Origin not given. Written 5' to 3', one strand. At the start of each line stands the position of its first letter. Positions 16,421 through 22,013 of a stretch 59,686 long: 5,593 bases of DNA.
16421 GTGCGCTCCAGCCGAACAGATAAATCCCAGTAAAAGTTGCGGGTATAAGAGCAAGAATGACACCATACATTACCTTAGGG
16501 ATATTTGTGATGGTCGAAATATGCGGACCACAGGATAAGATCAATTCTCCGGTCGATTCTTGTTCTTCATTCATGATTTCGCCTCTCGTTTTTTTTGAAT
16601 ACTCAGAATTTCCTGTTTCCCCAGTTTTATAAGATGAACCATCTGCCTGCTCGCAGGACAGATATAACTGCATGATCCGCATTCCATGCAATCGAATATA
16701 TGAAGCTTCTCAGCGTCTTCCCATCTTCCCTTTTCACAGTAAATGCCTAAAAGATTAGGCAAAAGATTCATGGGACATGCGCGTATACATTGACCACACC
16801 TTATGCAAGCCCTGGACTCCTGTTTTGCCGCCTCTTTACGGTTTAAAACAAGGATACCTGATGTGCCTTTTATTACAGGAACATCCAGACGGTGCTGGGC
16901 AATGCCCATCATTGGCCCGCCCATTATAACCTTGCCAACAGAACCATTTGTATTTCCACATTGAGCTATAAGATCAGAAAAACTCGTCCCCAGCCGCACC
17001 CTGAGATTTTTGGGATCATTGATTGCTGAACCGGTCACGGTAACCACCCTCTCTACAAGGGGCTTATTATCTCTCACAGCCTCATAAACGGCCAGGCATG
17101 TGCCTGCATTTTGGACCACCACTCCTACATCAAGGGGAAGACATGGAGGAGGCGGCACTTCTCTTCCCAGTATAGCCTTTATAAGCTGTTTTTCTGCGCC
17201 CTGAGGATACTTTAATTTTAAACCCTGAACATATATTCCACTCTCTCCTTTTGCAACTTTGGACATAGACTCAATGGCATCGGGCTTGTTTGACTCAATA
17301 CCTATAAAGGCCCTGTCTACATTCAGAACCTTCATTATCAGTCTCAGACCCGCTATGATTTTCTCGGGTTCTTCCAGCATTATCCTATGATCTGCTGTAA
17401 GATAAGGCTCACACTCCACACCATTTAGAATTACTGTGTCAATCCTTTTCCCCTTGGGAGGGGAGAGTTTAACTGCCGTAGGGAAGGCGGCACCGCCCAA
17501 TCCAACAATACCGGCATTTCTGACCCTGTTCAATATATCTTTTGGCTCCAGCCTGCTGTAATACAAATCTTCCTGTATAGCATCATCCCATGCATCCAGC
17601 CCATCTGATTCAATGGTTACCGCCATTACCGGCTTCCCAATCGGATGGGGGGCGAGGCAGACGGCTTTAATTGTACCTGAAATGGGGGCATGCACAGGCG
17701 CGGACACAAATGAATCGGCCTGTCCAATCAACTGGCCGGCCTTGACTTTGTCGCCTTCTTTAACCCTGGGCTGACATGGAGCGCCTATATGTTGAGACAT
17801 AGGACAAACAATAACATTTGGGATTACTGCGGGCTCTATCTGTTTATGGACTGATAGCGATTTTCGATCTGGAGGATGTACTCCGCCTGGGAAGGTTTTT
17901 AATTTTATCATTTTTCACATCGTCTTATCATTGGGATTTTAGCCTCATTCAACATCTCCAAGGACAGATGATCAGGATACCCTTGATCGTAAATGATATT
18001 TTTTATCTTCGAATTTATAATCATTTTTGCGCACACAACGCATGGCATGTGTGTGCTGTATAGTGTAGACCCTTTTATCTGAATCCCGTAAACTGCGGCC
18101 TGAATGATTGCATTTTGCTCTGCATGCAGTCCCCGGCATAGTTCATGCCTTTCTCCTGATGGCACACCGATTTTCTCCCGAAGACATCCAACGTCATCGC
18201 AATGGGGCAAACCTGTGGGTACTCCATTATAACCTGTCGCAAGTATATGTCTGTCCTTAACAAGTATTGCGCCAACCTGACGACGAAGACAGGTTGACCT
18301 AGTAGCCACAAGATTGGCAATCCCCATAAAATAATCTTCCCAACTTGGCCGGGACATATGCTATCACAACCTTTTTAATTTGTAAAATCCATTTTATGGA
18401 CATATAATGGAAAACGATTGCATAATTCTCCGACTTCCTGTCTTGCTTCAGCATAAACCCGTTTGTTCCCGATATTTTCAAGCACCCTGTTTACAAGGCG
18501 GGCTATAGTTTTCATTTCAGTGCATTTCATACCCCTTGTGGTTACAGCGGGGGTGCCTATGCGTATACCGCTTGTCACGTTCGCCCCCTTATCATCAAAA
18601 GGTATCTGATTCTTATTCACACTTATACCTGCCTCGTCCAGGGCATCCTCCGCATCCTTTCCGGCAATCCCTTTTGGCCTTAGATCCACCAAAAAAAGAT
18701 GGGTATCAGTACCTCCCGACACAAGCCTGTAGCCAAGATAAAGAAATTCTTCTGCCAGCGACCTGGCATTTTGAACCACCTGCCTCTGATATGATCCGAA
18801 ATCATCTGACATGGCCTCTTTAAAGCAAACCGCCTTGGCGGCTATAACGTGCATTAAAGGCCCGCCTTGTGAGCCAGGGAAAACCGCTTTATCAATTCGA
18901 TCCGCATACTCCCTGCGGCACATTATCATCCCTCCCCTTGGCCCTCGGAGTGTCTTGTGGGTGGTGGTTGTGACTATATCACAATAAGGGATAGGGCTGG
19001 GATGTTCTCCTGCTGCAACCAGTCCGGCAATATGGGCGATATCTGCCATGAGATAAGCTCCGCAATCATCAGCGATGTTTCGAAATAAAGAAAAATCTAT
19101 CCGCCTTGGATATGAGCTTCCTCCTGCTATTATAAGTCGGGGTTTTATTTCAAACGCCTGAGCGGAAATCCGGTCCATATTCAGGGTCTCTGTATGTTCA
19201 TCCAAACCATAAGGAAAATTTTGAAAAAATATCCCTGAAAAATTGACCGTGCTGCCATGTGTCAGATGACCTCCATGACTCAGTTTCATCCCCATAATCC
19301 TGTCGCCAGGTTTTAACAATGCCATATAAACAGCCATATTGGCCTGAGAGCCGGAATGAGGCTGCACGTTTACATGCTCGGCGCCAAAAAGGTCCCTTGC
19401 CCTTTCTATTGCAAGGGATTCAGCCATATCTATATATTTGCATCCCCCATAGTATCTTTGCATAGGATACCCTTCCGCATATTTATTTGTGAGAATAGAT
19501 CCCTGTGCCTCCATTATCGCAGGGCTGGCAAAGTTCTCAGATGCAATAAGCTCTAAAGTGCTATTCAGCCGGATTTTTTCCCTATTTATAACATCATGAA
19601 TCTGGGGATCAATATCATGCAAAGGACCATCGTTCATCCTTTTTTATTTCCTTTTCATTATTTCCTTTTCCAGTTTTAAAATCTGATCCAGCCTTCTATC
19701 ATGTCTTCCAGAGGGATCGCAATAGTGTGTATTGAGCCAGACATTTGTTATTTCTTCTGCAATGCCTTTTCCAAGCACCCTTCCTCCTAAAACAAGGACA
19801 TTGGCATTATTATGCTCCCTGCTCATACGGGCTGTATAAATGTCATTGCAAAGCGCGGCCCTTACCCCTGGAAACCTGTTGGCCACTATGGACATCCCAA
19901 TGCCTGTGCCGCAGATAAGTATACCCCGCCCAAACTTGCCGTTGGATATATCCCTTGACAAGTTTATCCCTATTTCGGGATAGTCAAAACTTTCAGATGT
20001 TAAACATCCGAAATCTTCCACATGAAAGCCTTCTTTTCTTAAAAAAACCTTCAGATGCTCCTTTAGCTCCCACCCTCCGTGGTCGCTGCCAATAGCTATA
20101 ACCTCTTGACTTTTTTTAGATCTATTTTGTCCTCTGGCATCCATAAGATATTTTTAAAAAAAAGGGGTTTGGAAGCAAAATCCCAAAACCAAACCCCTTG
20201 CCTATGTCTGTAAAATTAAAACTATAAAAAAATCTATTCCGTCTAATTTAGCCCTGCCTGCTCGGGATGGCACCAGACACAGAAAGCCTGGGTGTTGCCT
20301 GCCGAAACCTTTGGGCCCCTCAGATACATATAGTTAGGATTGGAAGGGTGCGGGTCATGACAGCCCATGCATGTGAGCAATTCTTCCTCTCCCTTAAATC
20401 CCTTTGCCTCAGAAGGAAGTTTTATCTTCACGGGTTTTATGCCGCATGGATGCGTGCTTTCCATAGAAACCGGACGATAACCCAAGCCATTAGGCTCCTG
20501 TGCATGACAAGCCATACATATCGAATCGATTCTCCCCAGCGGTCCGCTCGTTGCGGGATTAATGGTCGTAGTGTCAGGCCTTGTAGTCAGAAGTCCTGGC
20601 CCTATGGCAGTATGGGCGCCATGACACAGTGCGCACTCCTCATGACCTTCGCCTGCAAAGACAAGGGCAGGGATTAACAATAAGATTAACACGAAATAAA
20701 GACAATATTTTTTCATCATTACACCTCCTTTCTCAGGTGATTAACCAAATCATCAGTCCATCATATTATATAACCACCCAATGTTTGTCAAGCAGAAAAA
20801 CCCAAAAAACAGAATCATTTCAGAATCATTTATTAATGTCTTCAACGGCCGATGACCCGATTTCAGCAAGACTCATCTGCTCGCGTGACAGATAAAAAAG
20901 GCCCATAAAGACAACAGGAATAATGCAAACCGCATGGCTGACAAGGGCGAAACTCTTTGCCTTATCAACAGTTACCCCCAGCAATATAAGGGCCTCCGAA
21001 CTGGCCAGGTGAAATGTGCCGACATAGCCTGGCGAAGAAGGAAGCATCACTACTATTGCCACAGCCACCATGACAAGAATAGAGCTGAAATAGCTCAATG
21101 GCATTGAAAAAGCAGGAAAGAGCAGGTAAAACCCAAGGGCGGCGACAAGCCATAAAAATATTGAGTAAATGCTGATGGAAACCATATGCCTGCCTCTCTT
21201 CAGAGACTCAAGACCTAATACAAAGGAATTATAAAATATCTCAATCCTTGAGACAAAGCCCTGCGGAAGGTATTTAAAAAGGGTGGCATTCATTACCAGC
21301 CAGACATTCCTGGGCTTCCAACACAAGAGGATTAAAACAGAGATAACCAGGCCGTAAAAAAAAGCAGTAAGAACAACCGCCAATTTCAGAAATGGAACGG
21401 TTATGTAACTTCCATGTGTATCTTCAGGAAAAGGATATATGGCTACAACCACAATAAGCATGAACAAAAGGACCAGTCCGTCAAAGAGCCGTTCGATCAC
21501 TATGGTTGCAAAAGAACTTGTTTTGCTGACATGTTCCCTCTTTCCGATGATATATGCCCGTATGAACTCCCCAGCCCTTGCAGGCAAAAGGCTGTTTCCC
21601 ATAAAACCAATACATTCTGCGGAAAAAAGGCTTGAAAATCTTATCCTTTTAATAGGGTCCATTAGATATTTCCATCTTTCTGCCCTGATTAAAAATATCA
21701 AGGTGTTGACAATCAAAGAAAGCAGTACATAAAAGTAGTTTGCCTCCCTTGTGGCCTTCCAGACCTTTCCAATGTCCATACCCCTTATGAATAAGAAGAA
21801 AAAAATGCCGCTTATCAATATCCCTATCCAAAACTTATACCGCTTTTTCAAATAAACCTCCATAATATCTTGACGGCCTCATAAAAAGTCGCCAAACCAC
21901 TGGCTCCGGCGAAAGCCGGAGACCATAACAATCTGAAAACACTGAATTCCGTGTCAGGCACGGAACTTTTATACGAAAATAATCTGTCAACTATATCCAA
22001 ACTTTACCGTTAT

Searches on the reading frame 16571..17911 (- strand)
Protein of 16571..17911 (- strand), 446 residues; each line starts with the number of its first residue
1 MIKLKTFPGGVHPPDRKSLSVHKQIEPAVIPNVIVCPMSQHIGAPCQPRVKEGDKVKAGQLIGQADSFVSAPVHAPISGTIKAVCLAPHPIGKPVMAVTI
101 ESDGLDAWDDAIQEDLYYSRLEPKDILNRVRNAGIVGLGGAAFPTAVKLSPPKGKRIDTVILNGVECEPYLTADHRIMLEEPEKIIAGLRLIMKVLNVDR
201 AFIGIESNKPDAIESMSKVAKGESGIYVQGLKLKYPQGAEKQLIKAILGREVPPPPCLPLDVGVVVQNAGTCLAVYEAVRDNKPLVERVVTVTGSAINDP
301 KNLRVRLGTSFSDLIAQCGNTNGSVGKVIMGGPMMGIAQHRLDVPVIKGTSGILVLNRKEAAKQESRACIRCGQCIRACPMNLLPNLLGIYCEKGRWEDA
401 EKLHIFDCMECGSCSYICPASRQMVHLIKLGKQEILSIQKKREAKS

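Call 7: search_protein_families(library=pfam, proteins=[window:16571-17911:-], max_evalue=0.001)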
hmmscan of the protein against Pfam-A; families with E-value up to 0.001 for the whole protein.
window:16571-17911:- (446 aa): 14 families
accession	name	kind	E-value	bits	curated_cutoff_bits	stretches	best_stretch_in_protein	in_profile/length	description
PF01512.22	Complex1_51K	-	1.9e-51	174.4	31.2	1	130-277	1-150/150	Nuo51 FMN-binding domain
PF13375.12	RnfC_N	-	1.9e-34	118.1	25.6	1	6-104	2-100/101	RnfC Barrel sandwich hybrid domain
PF10531.15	SLBB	-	1.2e-09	38.3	27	1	289-338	1-55/55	SLBB domain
PF13534.11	Fer4_17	-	5.6e-08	33.7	22.2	0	359-383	36-60/61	4Fe-4S dicluster domain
PF13237.11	Fer4_10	-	3.3e-07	30.6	25.5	1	364-419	4-53/53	4Fe-4S dicluster domain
PF12838.12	Fer4_7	-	4.7e-07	30.6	27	1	369-420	2-50/52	4Fe-4S dicluster domain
PF13187.11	Fer4_9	-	2.2e-06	28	27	1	368-420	1-49/52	4Fe-4S dicluster domain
PF13183.11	Fer4_8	-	2.5e-06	28.3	27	1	366-420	2-66/68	4Fe-4S dicluster domain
PF12797.12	Fer4_2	-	3.6e-06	27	24.5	0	367-380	8-21/22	4Fe-4S binding domain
PF00037.32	Fer4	-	9.9e-05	22.4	21.1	1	368-382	7-21/24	4Fe-4S binding domain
PF12800.12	Fer4_4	-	0.0002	21.9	24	0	368-381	3-16/17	4Fe-4S binding domain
PF11973.14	NQRA_SLBB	-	0.00028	21.8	27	1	289-336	1-46/51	NQRA C-terminal domain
PF12837.12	Fer4_6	-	0.00049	20.4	25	1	368-383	8-23/24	4Fe-4S binding domain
PF17179.9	Fer4_22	-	0.0009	20.5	27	0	408-421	2-15/95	4Fe-4S dicluster domain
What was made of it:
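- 12860..20719 (-): Context, and a candidate electron entry or exit point. A minus-strand operon starts with a tetrahaem periplasmic cytochrome (20243-20719), followed by RpiB, SHMT and dCMP deaminase, and ends with rnfCDGEAB (12860-17911). Pfam hits (call 7).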

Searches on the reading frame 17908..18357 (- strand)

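Call 7: search_protein_families(library=pfam, proteins=[window:17908-18357:-], max_evalue=0.001)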
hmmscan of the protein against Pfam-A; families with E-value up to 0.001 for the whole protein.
window:17908-18357:- (149 aa): 3 families
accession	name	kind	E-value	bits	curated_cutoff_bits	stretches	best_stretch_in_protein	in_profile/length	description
PF00383.29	dCMP_cyt_deam_1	-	4e-25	88.1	25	1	5-123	2-100/102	Cytidine and deoxycytidylate deaminase zinc-binding region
PF14437.12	MafB19-deam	-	1e-18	68.1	27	1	5-130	2-106/142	MafB19-like deaminase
PF14439.12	Bd3614-deam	-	0.00064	20.1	38.5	0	77-116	35-77/113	Bd3614-like deaminase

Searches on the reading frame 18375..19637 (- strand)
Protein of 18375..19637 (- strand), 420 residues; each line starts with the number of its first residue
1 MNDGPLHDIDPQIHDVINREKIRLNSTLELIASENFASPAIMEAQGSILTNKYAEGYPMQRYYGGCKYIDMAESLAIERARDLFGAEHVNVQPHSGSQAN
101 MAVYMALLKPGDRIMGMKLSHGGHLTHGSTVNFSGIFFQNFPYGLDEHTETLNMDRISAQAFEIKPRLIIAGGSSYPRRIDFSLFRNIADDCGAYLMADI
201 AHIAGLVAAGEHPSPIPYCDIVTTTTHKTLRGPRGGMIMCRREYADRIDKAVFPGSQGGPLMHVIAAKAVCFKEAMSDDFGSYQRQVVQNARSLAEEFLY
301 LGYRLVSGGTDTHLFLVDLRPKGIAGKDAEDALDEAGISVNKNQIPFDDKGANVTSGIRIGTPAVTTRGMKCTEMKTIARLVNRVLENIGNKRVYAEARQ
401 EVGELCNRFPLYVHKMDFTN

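Call 7: search_protein_families(library=pfam, proteins=[window:18375-19637:-], max_evalue=0.001)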
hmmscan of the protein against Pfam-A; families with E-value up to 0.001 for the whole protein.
window:18375-19637:- (420 aa): 2 families
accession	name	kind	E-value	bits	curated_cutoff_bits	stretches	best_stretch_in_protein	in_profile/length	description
PF00464.25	SHMT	-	3.1e-168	560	27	1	6-381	1-398/399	Serine hydroxymethyltransferase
PF01212.27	Beta_elim_lyase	-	2.6e-07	30.7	27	1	78-306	39-273/288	Beta-eliminating lyase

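Call 29: list_cluster_members(proteins=[window:18375-19637:-, window:16571-17911:-, window:14353-14955:-, window:13770-14348:-, window:25212-26222:-, window:19644-20144:-, window:51029-52393:+, window:23393-25093:+])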
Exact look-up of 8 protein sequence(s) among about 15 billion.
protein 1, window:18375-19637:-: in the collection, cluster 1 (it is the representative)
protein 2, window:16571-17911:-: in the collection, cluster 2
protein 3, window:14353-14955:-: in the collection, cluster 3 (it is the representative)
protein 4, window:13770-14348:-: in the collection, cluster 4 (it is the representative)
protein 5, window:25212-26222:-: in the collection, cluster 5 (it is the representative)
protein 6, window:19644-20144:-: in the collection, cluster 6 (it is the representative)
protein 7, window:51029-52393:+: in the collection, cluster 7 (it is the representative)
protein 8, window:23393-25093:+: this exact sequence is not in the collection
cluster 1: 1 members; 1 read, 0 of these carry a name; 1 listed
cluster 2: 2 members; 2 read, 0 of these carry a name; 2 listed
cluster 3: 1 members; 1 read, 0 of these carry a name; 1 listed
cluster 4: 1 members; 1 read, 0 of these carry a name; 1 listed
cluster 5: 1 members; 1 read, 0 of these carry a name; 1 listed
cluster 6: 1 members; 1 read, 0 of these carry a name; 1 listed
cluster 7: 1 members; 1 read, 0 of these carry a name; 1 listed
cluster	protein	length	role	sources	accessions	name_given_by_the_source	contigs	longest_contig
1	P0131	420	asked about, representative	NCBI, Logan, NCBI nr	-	-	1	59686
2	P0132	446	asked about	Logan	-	-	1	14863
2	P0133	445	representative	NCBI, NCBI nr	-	-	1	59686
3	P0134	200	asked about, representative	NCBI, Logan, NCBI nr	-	-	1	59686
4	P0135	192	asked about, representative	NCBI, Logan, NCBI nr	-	-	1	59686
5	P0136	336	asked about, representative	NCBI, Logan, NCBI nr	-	-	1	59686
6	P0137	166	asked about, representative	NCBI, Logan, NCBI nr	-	-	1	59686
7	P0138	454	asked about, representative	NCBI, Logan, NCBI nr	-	-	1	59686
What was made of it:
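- Tried and rejected: The 90%-identity clusters of eight housekeeping proteins are singletons or a pair, none carrying a name (call 29).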

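Call 30: find_homologous_proteins(query=window:18375-19637:-, max_evalue=1e-100)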
Query window:18375-19637:- (420 aa): 8000 proteins with E <= 1e-100 among 8000 candidates; the best 120 are listed.
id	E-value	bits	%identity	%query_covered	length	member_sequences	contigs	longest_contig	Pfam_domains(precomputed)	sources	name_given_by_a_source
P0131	2.4e-285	964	100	100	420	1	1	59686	PF00464.26,PF01212.28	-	-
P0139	3.8e-212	723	74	98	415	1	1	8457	PF00464.26,PF01212.28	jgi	jgi:glycine hydroxymethyltransferase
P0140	1.5e-211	721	73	98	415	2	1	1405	PF00464.26,PF00155.28,PF01212.28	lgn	-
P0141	8.6e-210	715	74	98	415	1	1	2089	PF00464.26,PF01212.28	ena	-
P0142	7.2e-208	709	72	98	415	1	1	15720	PF00464.26,PF00155.28,PF01212.28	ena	-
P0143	7.4e-208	709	72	98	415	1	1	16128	PF00464.26,PF00155.28,PF01212.28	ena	-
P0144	7.6e-208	708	74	98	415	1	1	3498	PF00464.26,PF00155.28,PF01212.28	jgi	-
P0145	5.1e-207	706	72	98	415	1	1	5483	PF00464.26,PF00155.28,PF01212.28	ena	-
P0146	3.6e-204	696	74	97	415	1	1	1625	PF00464.26,PF01212.28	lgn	-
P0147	3.7e-204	696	73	98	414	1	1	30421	PF00464.26,PF01212.28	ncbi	-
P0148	6.0e-204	696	74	97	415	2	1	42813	PF00464.26,PF01212.28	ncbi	ncbi:MAG: serine hydroxymethyltransferase [bacterium]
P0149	8.0e-203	692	72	98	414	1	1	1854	PF00464.26,PF01212.28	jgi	-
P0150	4.3e-202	690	72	97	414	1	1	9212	PF00464.26,PF00155.28,PF01212.28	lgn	-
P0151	2.4e-194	664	76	88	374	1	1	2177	PF00464.26,PF01212.28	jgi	jgi:glycine hydroxymethyltransferase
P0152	2.7e-184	631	66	97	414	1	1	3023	PF00464.26,PF00155.28,PF01212.28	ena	-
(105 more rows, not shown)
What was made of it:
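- The host's physiology and taxonomy are unknown (calls 29, 30).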

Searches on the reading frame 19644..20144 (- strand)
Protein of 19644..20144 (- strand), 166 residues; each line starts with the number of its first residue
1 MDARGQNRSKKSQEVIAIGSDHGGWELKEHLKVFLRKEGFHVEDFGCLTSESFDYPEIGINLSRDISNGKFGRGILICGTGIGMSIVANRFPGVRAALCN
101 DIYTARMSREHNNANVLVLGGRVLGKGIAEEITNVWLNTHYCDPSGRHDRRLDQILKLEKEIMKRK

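Call 7: search_protein_families(library=pfam, proteins=[window:19644-20144:-], max_evalue=0.001)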
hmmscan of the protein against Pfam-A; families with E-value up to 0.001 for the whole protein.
window:19644-20144:- (166 aa): 1 family
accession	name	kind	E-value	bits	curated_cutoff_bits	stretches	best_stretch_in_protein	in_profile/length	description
PF02502.23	LacAB_rpiB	-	2e-54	183.8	24.7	1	16-155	1-138/138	Ribose/Galactose Isomerase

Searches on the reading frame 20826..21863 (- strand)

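Call 6: search_protein_families(library=pfam, proteins=[window:20826-21863:-], max_evalue=0.001)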
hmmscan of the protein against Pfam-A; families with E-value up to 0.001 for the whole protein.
window:20826-21863:- (345 aa): 1 family
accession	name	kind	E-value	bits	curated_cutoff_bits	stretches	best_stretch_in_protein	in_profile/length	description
PF03706.18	LPG_synthase_TM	-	6.2e-48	164.2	33.4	1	12-321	2-302/302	Lysylphosphatidylglycerol synthase TM region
